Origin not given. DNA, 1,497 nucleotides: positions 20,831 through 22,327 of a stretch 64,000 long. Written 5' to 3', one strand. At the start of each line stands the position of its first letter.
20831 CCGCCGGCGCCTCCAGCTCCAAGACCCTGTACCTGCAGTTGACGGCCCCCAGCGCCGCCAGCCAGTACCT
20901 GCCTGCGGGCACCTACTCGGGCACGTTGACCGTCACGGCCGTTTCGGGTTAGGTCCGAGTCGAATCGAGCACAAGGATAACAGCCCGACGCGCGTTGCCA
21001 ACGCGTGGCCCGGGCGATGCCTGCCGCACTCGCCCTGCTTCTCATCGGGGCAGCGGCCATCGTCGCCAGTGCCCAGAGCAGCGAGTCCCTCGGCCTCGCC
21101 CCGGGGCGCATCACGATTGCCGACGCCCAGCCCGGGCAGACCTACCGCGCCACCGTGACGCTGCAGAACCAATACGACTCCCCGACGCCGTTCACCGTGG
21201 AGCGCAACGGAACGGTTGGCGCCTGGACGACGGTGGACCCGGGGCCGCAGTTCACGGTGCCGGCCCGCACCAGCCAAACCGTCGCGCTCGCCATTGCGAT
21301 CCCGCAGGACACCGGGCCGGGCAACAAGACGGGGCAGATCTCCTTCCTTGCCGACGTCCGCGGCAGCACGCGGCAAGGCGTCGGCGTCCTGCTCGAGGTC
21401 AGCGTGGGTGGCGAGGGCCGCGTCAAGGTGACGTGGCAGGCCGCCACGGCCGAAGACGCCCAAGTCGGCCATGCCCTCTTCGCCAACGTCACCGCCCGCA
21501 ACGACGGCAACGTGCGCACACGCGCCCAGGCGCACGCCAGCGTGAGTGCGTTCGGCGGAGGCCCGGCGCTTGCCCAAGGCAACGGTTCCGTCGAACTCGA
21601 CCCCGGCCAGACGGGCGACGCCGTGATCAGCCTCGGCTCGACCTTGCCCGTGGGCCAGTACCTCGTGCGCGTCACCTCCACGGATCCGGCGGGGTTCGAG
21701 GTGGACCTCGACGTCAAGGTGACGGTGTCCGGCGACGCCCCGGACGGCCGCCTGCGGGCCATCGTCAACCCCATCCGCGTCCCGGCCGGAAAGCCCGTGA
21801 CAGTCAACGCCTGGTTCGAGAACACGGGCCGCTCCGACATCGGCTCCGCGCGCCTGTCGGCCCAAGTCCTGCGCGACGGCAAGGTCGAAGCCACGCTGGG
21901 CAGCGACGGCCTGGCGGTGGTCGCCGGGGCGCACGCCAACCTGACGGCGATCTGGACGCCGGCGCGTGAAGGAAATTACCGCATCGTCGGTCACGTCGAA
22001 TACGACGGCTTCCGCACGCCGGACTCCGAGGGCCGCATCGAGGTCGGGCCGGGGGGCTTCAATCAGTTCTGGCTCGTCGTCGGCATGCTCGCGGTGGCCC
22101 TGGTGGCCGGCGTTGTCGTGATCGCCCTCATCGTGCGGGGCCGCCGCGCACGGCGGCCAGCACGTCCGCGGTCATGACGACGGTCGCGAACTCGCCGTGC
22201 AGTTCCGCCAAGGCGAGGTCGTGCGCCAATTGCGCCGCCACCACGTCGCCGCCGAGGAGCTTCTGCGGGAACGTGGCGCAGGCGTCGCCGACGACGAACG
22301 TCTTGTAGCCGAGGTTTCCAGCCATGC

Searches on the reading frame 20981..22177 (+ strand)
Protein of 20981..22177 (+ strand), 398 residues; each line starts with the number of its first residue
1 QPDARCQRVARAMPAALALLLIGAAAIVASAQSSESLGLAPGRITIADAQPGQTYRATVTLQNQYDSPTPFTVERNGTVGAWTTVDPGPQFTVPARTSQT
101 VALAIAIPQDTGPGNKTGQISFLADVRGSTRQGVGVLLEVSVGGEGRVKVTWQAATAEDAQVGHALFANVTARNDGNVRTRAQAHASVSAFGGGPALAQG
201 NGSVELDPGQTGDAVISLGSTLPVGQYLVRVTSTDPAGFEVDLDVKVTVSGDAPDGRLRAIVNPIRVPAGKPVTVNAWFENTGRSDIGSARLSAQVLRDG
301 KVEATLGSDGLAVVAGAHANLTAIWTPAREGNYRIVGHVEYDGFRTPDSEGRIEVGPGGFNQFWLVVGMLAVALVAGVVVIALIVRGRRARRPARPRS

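Call 63: search_protein_families(library=pfam, proteins=[window:20981-22177:+], max_evalue=0.00001)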
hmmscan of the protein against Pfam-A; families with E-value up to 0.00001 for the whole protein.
window:20981-22177:+ (398 aa): 0 families

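Call 65: search_protein_families(library=pfam, proteins=[window:20981-22177:+], max_evalue=0.001)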
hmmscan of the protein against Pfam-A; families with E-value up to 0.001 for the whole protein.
window:20981-22177:+ (398 aa): 1 family
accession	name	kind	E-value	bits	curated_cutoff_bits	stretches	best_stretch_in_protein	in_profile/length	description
PF11614.14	FixG_C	-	0.00043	20.9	25.6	0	58-124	36-101/119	IG-like fold at C-terminal of FixG, putative oxidoreductase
